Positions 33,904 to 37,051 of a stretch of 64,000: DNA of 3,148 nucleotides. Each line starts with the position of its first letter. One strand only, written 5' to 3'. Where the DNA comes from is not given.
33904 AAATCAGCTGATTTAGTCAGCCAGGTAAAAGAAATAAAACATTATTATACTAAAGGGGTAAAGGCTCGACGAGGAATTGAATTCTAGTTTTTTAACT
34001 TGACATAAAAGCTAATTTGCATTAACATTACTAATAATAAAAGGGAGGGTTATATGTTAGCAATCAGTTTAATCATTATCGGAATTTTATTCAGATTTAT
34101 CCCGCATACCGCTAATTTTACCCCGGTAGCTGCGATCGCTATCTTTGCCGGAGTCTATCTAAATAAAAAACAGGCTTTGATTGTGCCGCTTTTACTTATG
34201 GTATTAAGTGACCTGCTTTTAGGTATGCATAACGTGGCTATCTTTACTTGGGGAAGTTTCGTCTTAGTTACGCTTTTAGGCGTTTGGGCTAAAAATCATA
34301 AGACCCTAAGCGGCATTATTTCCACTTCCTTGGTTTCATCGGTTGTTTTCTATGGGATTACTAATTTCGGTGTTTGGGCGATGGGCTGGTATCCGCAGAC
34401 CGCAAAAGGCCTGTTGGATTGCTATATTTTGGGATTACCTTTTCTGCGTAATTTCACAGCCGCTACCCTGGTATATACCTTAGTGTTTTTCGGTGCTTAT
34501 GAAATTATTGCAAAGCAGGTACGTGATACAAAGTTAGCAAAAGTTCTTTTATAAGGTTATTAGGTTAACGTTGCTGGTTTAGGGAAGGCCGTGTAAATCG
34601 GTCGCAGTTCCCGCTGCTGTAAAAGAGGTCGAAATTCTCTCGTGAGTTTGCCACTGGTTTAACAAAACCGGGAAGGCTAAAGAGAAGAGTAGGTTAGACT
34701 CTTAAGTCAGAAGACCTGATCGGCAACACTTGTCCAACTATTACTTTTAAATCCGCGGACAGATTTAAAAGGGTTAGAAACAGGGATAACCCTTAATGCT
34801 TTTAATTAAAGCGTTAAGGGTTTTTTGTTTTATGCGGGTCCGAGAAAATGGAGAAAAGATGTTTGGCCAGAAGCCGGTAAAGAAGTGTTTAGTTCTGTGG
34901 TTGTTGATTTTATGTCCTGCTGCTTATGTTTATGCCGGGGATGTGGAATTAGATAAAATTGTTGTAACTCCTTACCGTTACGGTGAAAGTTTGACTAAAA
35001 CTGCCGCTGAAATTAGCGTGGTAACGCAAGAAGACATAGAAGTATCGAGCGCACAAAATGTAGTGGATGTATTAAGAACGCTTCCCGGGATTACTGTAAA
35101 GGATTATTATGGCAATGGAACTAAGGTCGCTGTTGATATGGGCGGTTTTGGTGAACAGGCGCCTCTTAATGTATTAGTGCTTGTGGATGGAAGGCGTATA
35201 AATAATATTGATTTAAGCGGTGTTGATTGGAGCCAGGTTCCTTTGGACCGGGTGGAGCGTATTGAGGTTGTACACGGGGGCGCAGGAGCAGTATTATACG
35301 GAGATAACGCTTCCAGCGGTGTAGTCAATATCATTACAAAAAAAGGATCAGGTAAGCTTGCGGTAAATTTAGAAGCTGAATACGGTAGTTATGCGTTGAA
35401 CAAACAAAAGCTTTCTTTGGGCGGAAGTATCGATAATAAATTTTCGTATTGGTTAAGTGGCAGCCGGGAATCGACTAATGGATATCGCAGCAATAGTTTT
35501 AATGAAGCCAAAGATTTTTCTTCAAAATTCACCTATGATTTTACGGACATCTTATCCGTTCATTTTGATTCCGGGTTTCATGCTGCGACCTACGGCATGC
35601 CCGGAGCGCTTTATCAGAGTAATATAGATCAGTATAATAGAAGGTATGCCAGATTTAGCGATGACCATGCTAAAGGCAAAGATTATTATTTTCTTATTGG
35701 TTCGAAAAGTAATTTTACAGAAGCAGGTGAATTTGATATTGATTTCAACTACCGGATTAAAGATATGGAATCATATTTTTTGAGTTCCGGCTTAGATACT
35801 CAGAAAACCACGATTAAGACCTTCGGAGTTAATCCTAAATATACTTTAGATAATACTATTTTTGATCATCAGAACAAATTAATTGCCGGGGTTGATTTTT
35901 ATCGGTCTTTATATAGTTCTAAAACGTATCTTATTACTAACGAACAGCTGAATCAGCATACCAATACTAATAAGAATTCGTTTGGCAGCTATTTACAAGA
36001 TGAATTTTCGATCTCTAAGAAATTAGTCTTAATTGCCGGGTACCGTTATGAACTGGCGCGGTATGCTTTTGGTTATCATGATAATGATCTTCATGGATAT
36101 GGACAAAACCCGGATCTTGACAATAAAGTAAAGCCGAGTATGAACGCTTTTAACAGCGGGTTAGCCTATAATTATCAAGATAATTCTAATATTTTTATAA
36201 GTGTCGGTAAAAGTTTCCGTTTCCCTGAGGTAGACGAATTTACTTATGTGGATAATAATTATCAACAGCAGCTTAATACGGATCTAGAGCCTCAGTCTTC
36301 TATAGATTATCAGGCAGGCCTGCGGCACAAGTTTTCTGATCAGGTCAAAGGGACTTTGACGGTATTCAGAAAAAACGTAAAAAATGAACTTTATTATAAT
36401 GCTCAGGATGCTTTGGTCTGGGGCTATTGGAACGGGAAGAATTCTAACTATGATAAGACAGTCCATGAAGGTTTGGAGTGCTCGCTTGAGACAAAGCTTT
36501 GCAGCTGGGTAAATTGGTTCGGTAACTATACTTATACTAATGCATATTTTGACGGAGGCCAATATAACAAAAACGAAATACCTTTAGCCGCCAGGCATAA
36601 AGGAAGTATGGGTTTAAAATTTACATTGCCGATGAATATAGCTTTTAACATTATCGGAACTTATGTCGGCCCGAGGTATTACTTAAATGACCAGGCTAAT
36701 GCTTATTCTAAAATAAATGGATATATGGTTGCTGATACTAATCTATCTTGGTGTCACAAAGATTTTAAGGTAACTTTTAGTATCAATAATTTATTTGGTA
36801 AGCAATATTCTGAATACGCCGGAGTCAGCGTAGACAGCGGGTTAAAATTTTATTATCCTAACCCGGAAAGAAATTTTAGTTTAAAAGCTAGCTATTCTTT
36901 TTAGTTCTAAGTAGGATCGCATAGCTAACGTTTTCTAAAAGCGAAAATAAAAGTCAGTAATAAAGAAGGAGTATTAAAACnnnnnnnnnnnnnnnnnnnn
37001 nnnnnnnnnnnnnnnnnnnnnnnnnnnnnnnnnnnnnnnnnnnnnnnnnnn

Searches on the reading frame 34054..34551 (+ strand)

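Call 49: search_protein_families(library=pfam, proteins=[window:34054-34551:+])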
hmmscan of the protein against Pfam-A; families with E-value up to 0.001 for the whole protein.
window:34054-34551:+ (166 aa): 1 family
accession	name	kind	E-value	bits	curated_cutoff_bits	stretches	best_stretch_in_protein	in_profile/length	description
PF20221.3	DUF6580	-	3.4e-46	157.9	27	1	2-156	9-159/162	Family of unknown function (DUF6580)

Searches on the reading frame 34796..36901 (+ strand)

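Call 49: search_protein_families(library=pfam, proteins=[window:34796-36901:+])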
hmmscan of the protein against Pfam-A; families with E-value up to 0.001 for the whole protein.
window:34796-36901:+ (702 aa): 2 families
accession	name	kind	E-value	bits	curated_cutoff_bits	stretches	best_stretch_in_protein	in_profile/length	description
PF00593.30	TonB_dep_Rec_b-barrel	-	2e-35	123.9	27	1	222-666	11-436/436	TonB dependent receptor-like, beta-barrel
PF07715.20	Plug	-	9.4e-23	81.2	23.9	1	67-176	3-107/107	TonB-dependent Receptor Plug Domain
